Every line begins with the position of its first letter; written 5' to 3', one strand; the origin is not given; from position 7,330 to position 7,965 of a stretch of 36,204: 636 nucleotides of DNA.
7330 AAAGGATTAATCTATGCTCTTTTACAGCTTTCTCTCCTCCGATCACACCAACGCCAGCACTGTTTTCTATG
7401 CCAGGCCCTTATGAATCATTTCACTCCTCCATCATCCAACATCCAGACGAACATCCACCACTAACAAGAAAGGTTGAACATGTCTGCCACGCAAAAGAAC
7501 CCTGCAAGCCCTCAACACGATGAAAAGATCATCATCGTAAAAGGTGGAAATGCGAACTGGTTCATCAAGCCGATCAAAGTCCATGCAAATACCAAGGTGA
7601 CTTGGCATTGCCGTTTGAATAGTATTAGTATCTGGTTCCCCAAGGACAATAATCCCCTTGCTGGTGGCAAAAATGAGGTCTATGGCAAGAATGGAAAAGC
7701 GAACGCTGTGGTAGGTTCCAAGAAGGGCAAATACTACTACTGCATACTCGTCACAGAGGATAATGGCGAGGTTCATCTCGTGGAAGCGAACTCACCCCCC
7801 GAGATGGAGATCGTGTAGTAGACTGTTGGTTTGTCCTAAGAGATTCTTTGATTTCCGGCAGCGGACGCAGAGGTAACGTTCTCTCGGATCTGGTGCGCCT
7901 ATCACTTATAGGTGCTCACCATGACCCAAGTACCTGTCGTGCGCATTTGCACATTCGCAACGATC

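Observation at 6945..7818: Tandem divergent paralogs of an unrecognised ~112-aa protein with an invariant C-terminal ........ tail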

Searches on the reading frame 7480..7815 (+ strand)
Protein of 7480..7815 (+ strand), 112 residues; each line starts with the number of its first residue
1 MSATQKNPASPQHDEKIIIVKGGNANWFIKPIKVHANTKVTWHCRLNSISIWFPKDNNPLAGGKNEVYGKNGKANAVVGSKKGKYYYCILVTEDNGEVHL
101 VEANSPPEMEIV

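Call 4: search_protein_families(library=pfam, proteins=[window:7480-7815:+], max_evalue=10)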
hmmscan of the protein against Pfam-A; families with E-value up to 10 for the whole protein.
window:7480-7815:+ (112 aa): 1 family
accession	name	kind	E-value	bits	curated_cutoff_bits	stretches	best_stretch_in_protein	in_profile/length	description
PF00169.35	PH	-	0.059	14.3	25.1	1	41-110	21-94/105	PH domain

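Call 5: search_protein_families(library=ncbifam, proteins=[window:7480-7815:+], max_evalue=10)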
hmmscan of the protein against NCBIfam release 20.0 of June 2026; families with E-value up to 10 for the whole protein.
window:7480-7815:+ (112 aa): 0 families

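Call 7: find_homologous_proteins(query=window:7480-7815:+, max_evalue=0.01)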
Query window:7480-7815:+ (112 aa): 17 proteins with E <= 0.01 among 18 candidates.
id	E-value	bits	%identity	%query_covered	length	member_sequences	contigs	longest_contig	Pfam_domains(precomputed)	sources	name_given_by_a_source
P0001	3.0e-71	255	100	100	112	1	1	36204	-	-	-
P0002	4.3e-63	229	90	99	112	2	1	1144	-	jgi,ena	-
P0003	9.4e-59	215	82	99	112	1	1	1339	-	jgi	jgi:hypothetical protein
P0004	3.8e-58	213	81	100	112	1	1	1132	-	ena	-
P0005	4.3e-57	209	85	100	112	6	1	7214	-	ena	-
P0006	1.4e-56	208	79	99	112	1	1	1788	-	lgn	-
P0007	3.6e-50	187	72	99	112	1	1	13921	-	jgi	jgi:hypothetical protein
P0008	1.7e-49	185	72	99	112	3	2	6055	-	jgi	jgi:hypothetical protein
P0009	3.0e-47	178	69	99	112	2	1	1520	-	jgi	jgi:hypothetical protein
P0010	1.8e-46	175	69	99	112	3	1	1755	-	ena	-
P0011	2.7e-46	174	68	99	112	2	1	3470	-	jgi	jgi:hypothetical protein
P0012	1.1e-45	172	69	99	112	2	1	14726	-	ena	-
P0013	7.0e-45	170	66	99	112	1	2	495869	-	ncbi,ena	-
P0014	4.1e-43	164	68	99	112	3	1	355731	-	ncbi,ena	-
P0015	6.5e-43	164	64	99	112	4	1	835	-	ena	-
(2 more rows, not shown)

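Call 9: search_solved_structures(query=window:7480-7815:+, max_evalue=10)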
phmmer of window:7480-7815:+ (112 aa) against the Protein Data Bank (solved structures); distinct sequences matched with E-value up to 10: 2.
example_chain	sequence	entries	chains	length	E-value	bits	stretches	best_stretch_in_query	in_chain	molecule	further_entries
8um0_A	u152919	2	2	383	0.62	13.6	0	45-77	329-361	Sialidase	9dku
8ub5_A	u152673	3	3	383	0.62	13.6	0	45-77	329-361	Sialidase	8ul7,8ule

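Call 10: find_encoding_contigs(protein=P0013, flank=8000, max_places=3)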
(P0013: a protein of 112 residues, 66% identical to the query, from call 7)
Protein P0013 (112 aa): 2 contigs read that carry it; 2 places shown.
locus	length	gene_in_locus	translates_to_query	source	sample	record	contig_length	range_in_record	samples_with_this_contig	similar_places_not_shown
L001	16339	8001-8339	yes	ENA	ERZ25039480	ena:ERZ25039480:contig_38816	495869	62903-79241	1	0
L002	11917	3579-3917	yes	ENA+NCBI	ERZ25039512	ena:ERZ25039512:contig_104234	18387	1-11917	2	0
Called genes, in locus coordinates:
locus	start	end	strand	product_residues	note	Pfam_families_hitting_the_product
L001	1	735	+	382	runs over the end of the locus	-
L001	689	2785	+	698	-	PF25503:TPR_CHK1 (weak), PF01590:GAF, PF13185:GAF_2, PF07228:SpoIIE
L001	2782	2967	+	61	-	-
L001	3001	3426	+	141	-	PF08818:DUF1801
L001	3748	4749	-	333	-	PF00034:Cytochrom_C (faint)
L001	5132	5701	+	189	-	PF03109:ABC1 (faint), PF00069:Pkinase, PF01636:APH (faint), PF07714:PK_Tyr_Ser-Thr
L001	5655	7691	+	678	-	PF00069:Pkinase, PF07714:PK_Tyr_Ser-Thr (faint), PF13176:TPR_7 (faint), PF13424:TPR_12 (weak), PF13432:TPR_16, PF00515:TPR_1 (weak), PF07719:TPR_2 (weak), PF13414:TPR_11 (weak), +6 more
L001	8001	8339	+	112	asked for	-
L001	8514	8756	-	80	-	-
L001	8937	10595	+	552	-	PF02225:PA (weak), PF04389:Peptidase_M28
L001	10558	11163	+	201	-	PF04253:TFR_dimer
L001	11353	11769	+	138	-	PF09335:VTT_dom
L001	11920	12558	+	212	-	PF00702:Hydrolase, PF12710:HAD, PF13419:HAD_2, PF13242:Hydrolase_like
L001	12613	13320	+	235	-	PF08531:Bac_rhamnosid_N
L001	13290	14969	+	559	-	PF05592:Bac_rhamnosid, PF17389:Bac_rhamnosid6H, PF17390:Bac_rhamnosid_C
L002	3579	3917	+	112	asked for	-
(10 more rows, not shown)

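Call 11: find_encoding_contigs(protein=P0014, flank=8000, max_places=3)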
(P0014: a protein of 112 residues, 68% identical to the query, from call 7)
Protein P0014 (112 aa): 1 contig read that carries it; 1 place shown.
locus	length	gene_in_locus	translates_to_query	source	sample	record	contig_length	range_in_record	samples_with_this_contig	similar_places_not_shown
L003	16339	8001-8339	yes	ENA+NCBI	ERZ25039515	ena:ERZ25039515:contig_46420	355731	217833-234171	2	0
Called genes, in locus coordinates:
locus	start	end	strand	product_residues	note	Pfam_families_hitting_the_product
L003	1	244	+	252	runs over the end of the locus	PF03992:ABM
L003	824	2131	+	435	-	PF10101:DUF2339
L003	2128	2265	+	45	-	-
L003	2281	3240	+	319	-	PF13620:CarboxypepD_reg (weak), PF13715:CarbopepD_reg_2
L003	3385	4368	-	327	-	PF00034:Cytochrom_C (faint)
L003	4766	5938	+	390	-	PF00069:Pkinase, PF01636:APH (faint), PF07714:PK_Tyr_Ser-Thr, PF03109:ABC1 (weak), PF17667:Pkinase_fungal (weak)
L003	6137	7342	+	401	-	PF23914:TPR_CcmH_CycH (faint), PF25062:ARM_TT21_N (faint), PF25063:ARM_TT21_C (faint), PF13432:TPR_16 (weak), PF14559:TPR_19 (weak), PF13432:TPR_16 (weak), PF00515:TPR_1 (weak), PF13424:TPR_12, +13 more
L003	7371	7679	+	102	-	-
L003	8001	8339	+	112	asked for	-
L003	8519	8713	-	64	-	-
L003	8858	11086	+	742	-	PF02225:PA (weak), PF04389:Peptidase_M28, PF04253:TFR_dimer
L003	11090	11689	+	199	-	PF09335:VTT_dom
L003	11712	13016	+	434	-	PF07969:Amidohydro_3 (weak), PF01979:Amidohydro_1, PF07969:Amidohydro_3 (weak)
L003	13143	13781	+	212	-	PF00702:Hydrolase, PF08282:Hydrolase_3 (faint), PF12710:HAD, PF13419:HAD_2, PF13242:Hydrolase_like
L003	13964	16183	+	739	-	PF08531:Bac_rhamnosid_N, PF05592:Bac_rhamnosid, PF17389:Bac_rhamnosid6H, PF17390:Bac_rhamnosid_C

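Call 14: find_encoding_contigs(protein=P0012, flank=8000, max_places=2)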
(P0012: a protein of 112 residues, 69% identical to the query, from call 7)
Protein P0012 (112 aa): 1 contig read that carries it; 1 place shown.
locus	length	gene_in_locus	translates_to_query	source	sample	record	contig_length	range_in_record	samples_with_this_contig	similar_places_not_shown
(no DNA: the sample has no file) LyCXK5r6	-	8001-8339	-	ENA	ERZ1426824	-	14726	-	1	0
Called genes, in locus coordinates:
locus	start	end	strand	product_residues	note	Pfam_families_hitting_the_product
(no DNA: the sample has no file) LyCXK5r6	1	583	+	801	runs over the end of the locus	PF00069:Pkinase, PF01636:APH (faint), PF07714:PK_Tyr_Ser-Thr, PF17667:Pkinase_fungal (weak), PF20308:TPR-S (faint), PF00515:TPR_1 (faint), PF14559:TPR_19 (weak), PF13424:TPR_12 (weak), +12 more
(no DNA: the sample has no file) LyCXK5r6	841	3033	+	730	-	PF01804:Penicil_amidase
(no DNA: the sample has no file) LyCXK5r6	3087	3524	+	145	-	-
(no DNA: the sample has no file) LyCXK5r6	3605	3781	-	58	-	-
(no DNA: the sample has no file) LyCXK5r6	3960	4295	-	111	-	-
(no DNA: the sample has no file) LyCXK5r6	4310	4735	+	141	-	-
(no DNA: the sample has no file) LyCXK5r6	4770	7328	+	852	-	PF00069:Pkinase, PF07714:PK_Tyr_Ser-Thr, PF17667:Pkinase_fungal (weak), PF13414:TPR_11 (weak), PF13424:TPR_12 (weak), PF13432:TPR_16, PF14559:TPR_19 (weak), PF00515:TPR_1, +13 more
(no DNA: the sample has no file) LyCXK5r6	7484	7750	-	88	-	-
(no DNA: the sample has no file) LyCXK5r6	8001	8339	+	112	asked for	-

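Call 15: find_encoding_contigs(protein=P0007, flank=8000, max_places=2)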
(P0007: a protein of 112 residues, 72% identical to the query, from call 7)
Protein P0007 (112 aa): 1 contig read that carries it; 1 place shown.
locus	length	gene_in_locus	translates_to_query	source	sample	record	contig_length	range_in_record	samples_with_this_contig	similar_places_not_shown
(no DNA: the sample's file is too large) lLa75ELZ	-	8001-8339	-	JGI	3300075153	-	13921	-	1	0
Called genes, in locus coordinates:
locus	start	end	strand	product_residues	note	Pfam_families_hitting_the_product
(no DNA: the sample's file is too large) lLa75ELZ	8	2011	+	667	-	PF26550:Tricorn_2nd, PF26549:Tricorn_N, PF07676:PD40, PF26549:Tricorn_N, PF07676:PD40, PF01738:DLH, PF20434:BD-FAE, PF00326:Peptidase_S9, +5 more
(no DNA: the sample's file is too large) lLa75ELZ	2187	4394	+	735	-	PF01804:Penicil_amidase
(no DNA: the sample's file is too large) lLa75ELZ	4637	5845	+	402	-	PF09995:MPAB_Lcp_cat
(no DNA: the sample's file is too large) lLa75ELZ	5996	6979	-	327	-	PF00034:Cytochrom_C (weak)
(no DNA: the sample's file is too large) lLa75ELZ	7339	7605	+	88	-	-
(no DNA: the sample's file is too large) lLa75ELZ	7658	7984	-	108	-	-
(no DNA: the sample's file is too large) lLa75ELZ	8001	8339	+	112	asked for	-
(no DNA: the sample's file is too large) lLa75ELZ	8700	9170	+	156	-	PF04542:Sigma70_r2, PF07638:Sigma70_ECF (weak), PF08281:Sigma70_r4_2, PF04545:Sigma70_r4 (weak)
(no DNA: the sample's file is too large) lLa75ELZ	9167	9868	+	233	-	PF13490:zf-HC2 (weak)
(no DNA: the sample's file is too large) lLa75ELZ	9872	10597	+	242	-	?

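Call 16: find_encoding_contigs(protein=P0005, flank=8000, max_places=2)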
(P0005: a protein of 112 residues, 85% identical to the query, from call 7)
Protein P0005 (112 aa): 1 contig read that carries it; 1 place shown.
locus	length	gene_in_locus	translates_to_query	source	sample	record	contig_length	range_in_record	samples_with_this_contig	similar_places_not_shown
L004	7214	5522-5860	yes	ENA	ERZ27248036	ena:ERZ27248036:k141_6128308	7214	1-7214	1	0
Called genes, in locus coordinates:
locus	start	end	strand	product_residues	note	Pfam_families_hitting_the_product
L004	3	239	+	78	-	?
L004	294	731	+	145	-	-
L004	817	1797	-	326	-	PF00034:Cytochrom_C (weak)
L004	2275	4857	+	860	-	PF00069:Pkinase, PF07714:PK_Tyr_Ser-Thr, PF03109:ABC1 (faint), PF17667:Pkinase_fungal (weak), PF13432:TPR_16 (weak), PF13424:TPR_12 (weak), PF13432:TPR_16 (weak), PF00515:TPR_1 (weak), +12 more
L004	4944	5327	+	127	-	-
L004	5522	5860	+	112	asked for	-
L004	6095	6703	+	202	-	PF04542:Sigma70_r2, PF08281:Sigma70_r4_2, PF04545:Sigma70_r4 (weak)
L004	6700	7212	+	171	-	?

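Call 17: find_encoding_contigs(protein=P0008, flank=8000, max_places=2)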
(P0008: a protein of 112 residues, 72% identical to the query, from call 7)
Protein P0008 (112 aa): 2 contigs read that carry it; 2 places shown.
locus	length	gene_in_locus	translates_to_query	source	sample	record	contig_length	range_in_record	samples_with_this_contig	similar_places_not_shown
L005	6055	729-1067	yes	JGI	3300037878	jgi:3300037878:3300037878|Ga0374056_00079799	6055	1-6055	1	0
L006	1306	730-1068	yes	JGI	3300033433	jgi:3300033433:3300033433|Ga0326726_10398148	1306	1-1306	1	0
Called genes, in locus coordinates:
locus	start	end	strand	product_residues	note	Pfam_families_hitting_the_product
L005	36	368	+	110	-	-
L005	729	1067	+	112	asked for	-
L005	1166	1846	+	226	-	-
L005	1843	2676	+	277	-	PF12146:Hydrolase_4, PF00561:Abhydrolase_1 (weak), PF12697:Abhydrolase_6 (faint)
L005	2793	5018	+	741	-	PF02225:PA (weak), PF04389:Peptidase_M28, PF04253:TFR_dimer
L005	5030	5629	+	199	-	PF09335:VTT_dom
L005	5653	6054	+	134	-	?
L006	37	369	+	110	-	-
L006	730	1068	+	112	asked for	-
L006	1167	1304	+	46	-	?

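Call 22: find_homologous_proteins(query=A1, max_evalue=0.1)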
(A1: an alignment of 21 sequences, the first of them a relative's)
Query A1 (21 sequences) (112 aa, profile of the alignment): 42 proteins with E <= 0.1 among 613 candidates.
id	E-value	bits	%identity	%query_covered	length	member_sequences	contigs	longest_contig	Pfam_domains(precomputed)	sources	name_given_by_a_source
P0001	5.4e-52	192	100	100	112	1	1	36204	-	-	-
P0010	9.0e-52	192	69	99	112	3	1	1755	-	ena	-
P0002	2.0e-51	190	90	99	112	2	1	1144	-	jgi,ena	-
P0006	5.9e-51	189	79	99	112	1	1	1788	-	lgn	-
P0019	6.4e-51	189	67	99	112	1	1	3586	-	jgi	jgi:hypothetical protein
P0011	1.3e-50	188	68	99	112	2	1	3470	-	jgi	jgi:hypothetical protein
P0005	2.4e-50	187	85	100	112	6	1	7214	-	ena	-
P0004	2.5e-50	187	81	100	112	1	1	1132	-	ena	-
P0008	3.3e-50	187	72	99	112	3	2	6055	-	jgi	jgi:hypothetical protein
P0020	3.7e-50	186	71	99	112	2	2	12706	-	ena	-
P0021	3.9e-50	186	65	99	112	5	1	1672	-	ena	-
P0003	5.9e-50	186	82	99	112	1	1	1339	-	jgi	jgi:hypothetical protein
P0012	6.5e-50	186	69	99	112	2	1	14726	-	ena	-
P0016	6.9e-50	186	63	99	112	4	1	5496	-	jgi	jgi:hypothetical protein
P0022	8.2e-50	185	67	99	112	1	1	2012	-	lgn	-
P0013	2.2e-49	184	66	99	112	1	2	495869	-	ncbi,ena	-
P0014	2.8e-49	184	68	99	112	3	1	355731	-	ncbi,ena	-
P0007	1.2e-46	175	72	99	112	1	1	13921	-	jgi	jgi:hypothetical protein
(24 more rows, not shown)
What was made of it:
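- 42 clusters among 5.8 billion proteins (call 22).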

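Call 31: find_related_loci(query=A3, collection=genome_contigs, flank=8000)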
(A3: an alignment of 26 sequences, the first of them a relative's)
Query A3 (112 aa) in genome_contigs; peptide patterns used: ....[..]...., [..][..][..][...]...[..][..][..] (x = any residue, [..] = any of these).
9 stretches matched a pattern; 4 encode a relative of the query (tblastn E <= 1e-3); 4 distinct loci.
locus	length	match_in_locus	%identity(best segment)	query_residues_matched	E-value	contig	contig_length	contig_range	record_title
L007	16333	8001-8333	68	1-111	3e-48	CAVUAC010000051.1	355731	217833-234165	MAG: uncultured Bacteroidetes bacterium isolate MFD04408.bin.2.163 genome assembly, contig: contig_46420, whole genome s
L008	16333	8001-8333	66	1-111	4e-48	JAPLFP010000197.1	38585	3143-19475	MAG: Ignavibacteriales bacterium isolate LacPavin_0920_SED5_MAG_52_10 LacPavin_0920_SED5_scaffold_2331329, whole genome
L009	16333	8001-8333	63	1-111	2e-46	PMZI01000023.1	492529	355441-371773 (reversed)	MAG: Ignavibacteriae bacterium isolate fen_1268 73.20110800_E3D.28_contig_1307, whole genome shotgun sequence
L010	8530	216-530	36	8-111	2e-18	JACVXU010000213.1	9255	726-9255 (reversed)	MAG: Bacteroidetes bacterium isolate B4_bin.17 scaffold_3793, whole genome shotgun sequence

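Call 32: predict_structure(alignment_id=A2)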
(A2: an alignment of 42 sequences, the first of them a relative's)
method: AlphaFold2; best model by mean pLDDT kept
length: 112 residues; sequences in the alignment: 42
mean_pLDDT: 86.8   pTM: 0.78
mean pLDDT of the five models: 86.8, 85.3, 83.8, 83.1, 79.0
residues with pLDDT >= 90: 77; 70-90: 19; 50-70: 9; < 50: 7
segments of 3 or more residues with pLDDT < 50: 1-7
pLDDT, mean of each block of 10 residues (from residue 1): 48 91 76 95 93 94 92 94 95 89 86 95
secondary structure, 60 per line:
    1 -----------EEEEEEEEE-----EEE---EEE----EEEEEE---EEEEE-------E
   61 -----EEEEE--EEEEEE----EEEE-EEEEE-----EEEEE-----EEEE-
elements in order: E12-20 E26-28 E32-34 E39-44 E48-52 E66-70 E73-78 E83-86 E88-92 E98-102 E108-111
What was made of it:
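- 7480..7818 (+): ORF B, 112 aa. It is the conserved 'B-type' member: always 112 aa and 60-90% identical among orthologs. AlphaFold2 pLDDT 86.8 (call 32).
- On TPR-docking C-terminal peptide (EEVD-like): The tail is strand 108-111, and the pLDDT block means over residues 101-112 are 86 and 95 (call 32).
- Closest known: STAS-domain partner-switching substrates. Different: STAS is an alpha/beta fold and this family is all-beta (call 32).
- pLDDT 86.8, 11 strands, with residues 108-111 forming a strand (call 32). The tail is predicted with high confidence to be the last beta-strand of the domain (call 32).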

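Call 34: search_protein_representatives(alignment_id=A2)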
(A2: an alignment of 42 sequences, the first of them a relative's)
Query: 42 sequences, 112 profile positions. Proteins with E-value up to 0.001 (for the whole library): 114; up to 1e-10: 41; up to 1e-30: 3. The best 114 are listed.
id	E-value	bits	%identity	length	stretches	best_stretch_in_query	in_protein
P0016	1.0e-47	176.9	-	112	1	1-112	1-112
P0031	6.5e-34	132.5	-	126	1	3-111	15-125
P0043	1.2e-31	125.2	-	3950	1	90-110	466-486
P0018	1.7e-24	102.2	-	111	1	4-111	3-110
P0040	2.1e-24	101.8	-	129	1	8-112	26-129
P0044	4.6e-24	100.7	-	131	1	5-111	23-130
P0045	5.0e-22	94.2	-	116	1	13-112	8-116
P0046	8.5e-20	87.0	-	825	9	34-78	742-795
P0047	1.4e-19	86.3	-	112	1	27-112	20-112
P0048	5.1e-19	84.5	-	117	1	9-111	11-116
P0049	8.4e-19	83.8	-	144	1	11-111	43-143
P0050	1.0e-18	83.5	-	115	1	24-112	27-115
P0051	2.1e-18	82.5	-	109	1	20-112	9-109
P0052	4.7e-18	81.4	-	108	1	14-112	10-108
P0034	1.4e-17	79.9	-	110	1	13-111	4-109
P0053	9.5e-17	77.2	-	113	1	9-111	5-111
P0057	2.5e-15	72.6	-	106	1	13-112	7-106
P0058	5.8e-15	71.4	-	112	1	12-112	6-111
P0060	1.0e-14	70.7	-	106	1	23-111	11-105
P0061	1.1e-14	70.5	-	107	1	13-112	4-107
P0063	3.4e-14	69.0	-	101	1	16-112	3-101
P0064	6.5e-14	68.1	-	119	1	13-112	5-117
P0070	1.4e-12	63.7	-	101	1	31-111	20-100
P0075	5.7e-11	58.6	-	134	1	27-111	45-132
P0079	1.2e-10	57.6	-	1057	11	44-75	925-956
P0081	1.8e-10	56.9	-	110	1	8-111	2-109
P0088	6.6e-09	52.0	-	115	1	16-111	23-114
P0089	6.9e-09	51.9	-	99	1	20-111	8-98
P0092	1.5e-08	50.8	-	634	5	38-98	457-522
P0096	5.3e-08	49.0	-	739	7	41-65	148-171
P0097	5.7e-08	48.9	-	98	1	20-111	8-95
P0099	1.7e-07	47.4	-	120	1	29-111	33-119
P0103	6.6e-07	45.5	-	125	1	3-111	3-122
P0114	3.2e-06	43.3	-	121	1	13-111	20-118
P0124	3.3e-05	40.0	-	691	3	28-97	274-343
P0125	3.5e-05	39.9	-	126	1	28-112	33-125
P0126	4.0e-05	39.8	-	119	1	26-111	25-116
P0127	6.9e-05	39.0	-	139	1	8-112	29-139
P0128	9.0e-05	38.6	-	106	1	16-112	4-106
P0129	9.6e-05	38.5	-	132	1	21-111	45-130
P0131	1.1e-04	38.4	-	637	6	79-108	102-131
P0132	1.2e-04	38.3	-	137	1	21-111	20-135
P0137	2.0e-04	37.5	-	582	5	34-98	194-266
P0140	3.4e-04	36.7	-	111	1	3-111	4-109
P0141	3.5e-04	36.7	-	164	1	8-110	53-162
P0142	3.6e-04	36.7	-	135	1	12-111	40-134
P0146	4.3e-04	36.4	-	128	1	26-112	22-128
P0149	8.0e-04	35.6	-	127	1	16-112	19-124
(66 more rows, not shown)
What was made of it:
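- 114 representatives at E<=1e-3 among 1.84 billion (call 34). The plus-strand protein has about 100 distant homolog clusters and a confident fold (calls 32, 34).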

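Call 36: fold_search(model_id=the predicted structure, library=pdb)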
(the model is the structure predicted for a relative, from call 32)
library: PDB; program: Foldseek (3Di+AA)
matches with E <= 10: 1832; with E <= 0.001: 5
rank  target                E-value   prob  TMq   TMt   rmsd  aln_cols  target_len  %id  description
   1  5x31_A                1.8e-04  1.00  0.49  0.44   6.4       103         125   19  Pseudoazurin from Alcaligenes faecalis (space group P65) (released 2017-04-12)
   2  8k9p                  5.2e-04  1.00  0.47  0.43   6.8       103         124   16  Neutron X-ray joint structure of pseudoazurin from Alcaligenes faecalis (released 2024-02-14)
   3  2ux6                  5.8e-04  1.00  0.46  0.43   6.4        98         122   17  Pseudoazurin with engineered amicyanin ligand loop, oxidized form, pH 7.5 (released 2007-08-21)
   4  6paz                  8.0e-04  1.00  0.45  0.42   6.6       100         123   16  OXIDIZED MUTANT P80I PSEUDOAZURIN FROM A. FAECALIS (released 1997-08-20)
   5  3njh_A                8.5e-04  1.00  0.60  0.56   4.8       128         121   12  D37A mutant of SO1698 protein, an aspartic peptidase from Shewanella oneidensis. (released 2010-07-14)
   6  3paz                  1.4e-03  1.00  0.46  0.42   6.4       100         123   16  REDUCED NATIVE PSEUDOAZURIN FROM A. FAECALIS (released 1997-08-20)
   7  2jkw_A                1.6e-03  1.00  0.46  0.42   6.6       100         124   18  Pseudoazurin M16F (released 2008-11-04)
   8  1pzc                  1.6e-03  1.00  0.45  0.42   6.6       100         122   17  APO-PSEUDOAZURIN (METAL FREE PROTEIN) (released 1995-09-15)
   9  7ubs_A                1.6e-03  0.98  0.34  0.25  15.2       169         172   11  Pfs230 D1 domain in complex with 230AS-26 (released 2023-02-15)
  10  1paz                  1.7e-03  1.00  0.45  0.43   6.7       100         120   16  REFINEMENT OF THE STRUCTURE OF PSEUDOAZURIN FROM ALCALIGENES FAECALIS S-6 AT 1.55 ANGSTROMS RESOLUTION (released 1988-10-09)
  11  4bwu_A                1.9e-03  1.00  0.47  0.43   6.5       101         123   18  Three-dimensional structure of the K109A mutant of Paracoccus pantotrophus pseudoazurin at pH 5.5 (released 2014-07-16)
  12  5xmo                  2.3e-03  1.00  0.45  0.42   6.8       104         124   17  X-ray crystal structure of Pseudoazurin Met16Phe/Thr36Lys variant (released 2018-05-16)
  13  7ubs_B                2.3e-03  0.97  0.33  0.24  15.4       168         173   12  Pfs230 D1 domain in complex with 230AS-26 (released 2023-02-15)
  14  3ef4_A                2.4e-03  1.00  0.44  0.40   6.6       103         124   19  Crystal structure of native pseudoazurin from Hyphomicrobium denitrificans (released 2008-12-30)
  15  1zia                  2.4e-03  1.00  0.42  0.39   6.6       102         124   16  OXIDIZED PSEUDOAZURIN (released 1997-04-01)
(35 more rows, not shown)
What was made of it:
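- On Type-1 copper cupredoxin: Foldseek ranks pseudoazurin, amicyanin and plastocyanin first (E 1.8e-4 to 7e-3), but TM-scores are 0.39-0.49 and rmsd is 6-8 A (call 36).
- Closest known: Cupredoxins. Same: They are the best structural matches (Foldseek E 2e-4 to 7e-3, probability ~1.0; call 36).
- Closest known: SO1698 / DUF1888. Same: It has the highest TM-score of all PDB matches (0.60/0.56 over 128 alignment columns; call 36) and a similar size.
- Cupredoxins are the top PDB matches (call 36). Top Foldseek matches are pseudoazurin, amicyanin, plastocyanin and laccase domains (call 36). TM-scores are below 0.5 (call 36).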
